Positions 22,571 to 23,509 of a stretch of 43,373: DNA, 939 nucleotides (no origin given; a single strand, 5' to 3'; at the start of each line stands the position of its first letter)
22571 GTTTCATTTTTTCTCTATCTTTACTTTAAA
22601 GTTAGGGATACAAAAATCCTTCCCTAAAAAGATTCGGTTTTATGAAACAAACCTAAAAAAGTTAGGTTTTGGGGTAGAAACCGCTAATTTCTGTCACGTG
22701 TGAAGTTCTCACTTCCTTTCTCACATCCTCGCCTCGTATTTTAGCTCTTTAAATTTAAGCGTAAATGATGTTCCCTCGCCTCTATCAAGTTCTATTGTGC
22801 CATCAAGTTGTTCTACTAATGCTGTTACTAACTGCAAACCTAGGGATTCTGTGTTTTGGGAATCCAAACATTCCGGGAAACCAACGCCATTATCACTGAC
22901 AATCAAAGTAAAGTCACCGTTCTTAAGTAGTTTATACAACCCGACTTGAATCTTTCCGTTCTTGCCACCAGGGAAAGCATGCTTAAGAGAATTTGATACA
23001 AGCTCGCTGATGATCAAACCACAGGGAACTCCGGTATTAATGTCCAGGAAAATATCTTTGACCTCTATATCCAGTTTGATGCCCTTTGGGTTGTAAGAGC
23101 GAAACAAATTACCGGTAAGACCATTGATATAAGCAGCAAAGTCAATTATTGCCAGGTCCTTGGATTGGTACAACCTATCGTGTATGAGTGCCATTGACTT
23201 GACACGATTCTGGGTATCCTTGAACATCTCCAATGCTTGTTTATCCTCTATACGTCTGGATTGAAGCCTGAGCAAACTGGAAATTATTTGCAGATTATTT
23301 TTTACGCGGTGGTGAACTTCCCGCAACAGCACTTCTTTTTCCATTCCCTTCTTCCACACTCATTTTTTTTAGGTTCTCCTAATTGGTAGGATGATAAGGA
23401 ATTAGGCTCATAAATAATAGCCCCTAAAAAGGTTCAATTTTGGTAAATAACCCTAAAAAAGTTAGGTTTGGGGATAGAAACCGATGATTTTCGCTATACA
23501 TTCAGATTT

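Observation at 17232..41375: A repeated ~75-100 bp promoter/operator cassette with five helically phased pentamer half-sites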

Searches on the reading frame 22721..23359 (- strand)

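Call 5: search_protein_families(library=pfam, proteins=[window:22721-23359:-])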
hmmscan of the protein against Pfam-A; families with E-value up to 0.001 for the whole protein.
window:22721-23359:- (212 aa): 4 families
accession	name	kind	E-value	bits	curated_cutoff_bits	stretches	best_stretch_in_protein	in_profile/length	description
PF07568.18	HisKA_2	-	6.4e-33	113.1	22.3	1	14-89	1-76/76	Histidine kinase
PF02518.31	HATPase_c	-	1.6e-13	51.5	26.4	1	115-205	8-109/111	Histidine kinase-, DNA gyrase B-, and HSP90-like ATPase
PF07536.20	HWE_HK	-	2.5e-07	31.8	22.8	1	14-67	1-52/83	HWE histidine kinase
PF13581.12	HATPase_c_2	-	6.4e-06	26.6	27.4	1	115-201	34-125/127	Histidine kinase-like ATPase domain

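Call 35: search_protein_families(library=ncbifam, proteins=[window:22721-23359:-], max_evalue=0.001)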
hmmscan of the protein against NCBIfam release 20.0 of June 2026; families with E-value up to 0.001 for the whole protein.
window:22721-23359:- (212 aa): 14 families
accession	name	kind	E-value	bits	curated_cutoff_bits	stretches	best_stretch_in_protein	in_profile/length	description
NF051872.1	HisKinPhyk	equivalog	1.3e-40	139.5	750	1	7-198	342-529/537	sensor histidine kinase PhyK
NF010077.0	PRK13559.1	subfamily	3.7e-15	55.7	361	1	8-192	170-345/364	hypothetical protein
NF052306.1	BluLightHisKinLov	equivalog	3.7e-15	55.6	450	1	8-193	149-321/334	blue-light-activated histidine kinase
NF008184.0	PRK10935.1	equivalog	1.5e-07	30.5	553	1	92-207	451-561/565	nitrate/nitrite two-component system sensor histidine kinase NarQ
NF047874.1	MASE3_PAS_HK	subfamily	1.8e-06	27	560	1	116-205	523-625/655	MASE3 domain-containing sensor histidine kinase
NF052531.1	Strep_LiaS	equivalog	4.1e-06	26.3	450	1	116-193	244-313/328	envelope stress sensor histidine kinase LiaS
NF046044.1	PnpS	equivalog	6.9e-06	25.3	400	0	173-203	357-389/390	two-component system histidine kinase PnpS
NF003144.0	PRK04069.1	equivalog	0.00011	21.7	145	1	116-162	46-90/161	anti-sigma B factor RsbW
TIGR01924.1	rsbW_low_gc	equivalog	0.00012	21.6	155.05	1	116-162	46-90/159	anti-sigma B factor RsbW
TIGR01925.2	spIIAB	equivalog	0.00013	21.9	135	1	115-165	40-88/137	anti-sigma F factor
NF047405.1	SensHisKinSapS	equivalog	0.00018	21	550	0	94-208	210-336/341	two-component system sensor histidine kinase SapS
NF052443.1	SensHisKinMctS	equivalog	0.00018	20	700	1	7-201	250-444/457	two-component system sensor histidine kinase MctS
NF008649.0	PRK11644.1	equivalog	0.00023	20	408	1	66-202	366-493/499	signal transduction histidine-protein kinase/phosphatase UhpB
TIGR01052.1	top6b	equivalog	0.00088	17.8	380.7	0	116-163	32-78/488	DNA topoisomerase VI subunit B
